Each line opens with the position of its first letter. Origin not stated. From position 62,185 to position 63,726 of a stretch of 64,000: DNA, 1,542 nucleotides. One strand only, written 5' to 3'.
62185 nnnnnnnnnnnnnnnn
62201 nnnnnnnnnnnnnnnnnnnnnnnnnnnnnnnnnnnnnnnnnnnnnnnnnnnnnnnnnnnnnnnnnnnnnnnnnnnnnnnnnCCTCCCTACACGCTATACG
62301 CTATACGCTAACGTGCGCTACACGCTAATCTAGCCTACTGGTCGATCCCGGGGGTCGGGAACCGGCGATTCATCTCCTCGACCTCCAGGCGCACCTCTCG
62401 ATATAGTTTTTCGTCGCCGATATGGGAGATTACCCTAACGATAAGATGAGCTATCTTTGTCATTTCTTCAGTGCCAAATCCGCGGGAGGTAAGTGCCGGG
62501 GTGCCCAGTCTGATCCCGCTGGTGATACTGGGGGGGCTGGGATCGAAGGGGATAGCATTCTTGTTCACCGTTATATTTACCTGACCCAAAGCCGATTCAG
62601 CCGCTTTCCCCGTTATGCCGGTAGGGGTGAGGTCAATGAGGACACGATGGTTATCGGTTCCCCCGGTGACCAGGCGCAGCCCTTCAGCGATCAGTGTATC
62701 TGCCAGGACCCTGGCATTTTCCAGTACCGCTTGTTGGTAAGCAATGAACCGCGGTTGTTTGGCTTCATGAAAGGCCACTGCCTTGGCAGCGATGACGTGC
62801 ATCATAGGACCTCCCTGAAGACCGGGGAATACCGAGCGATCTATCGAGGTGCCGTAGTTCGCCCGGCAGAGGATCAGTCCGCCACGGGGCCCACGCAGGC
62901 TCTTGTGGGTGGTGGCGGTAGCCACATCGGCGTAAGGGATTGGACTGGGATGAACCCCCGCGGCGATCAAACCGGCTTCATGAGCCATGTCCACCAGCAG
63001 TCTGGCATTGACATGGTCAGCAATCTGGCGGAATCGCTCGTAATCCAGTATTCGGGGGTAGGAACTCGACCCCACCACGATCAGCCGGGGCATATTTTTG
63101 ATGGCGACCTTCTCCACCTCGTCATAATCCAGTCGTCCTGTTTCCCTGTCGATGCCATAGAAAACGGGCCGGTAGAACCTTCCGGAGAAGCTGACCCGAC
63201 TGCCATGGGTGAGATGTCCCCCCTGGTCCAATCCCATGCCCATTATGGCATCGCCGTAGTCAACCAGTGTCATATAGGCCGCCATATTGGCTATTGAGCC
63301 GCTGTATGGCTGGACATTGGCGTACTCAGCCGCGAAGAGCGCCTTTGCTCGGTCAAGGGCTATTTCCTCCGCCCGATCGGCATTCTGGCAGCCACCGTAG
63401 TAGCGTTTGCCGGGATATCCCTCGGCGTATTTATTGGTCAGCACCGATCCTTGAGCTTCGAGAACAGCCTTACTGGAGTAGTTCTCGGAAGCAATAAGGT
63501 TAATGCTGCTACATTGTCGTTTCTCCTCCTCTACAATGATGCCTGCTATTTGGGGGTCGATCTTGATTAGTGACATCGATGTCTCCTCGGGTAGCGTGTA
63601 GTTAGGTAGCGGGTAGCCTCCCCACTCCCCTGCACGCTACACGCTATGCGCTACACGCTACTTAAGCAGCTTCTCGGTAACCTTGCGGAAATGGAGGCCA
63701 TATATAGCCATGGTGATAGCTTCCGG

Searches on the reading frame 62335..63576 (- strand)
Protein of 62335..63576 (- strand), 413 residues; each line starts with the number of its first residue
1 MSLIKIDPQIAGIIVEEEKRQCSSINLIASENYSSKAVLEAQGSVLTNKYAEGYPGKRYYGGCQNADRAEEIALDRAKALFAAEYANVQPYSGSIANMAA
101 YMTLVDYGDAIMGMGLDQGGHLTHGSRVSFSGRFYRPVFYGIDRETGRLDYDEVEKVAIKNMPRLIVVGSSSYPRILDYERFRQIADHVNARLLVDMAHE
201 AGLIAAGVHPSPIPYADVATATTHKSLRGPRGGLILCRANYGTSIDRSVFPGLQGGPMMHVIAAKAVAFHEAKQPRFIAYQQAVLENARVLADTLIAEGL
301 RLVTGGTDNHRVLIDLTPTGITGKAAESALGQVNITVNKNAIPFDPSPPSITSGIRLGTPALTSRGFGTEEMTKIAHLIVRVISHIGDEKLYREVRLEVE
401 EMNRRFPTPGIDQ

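Call 79: search_protein_families(library=pfam, proteins=[window:62335-63576:-], max_evalue=0.0001)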
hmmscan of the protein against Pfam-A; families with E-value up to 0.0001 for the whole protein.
window:62335-63576:- (413 aa): 1 family
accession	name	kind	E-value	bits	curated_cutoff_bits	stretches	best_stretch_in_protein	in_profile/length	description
PF00464.25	SHMT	-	6.7e-158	525.9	27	1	5-379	3-399/399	Serine hydroxymethyltransferase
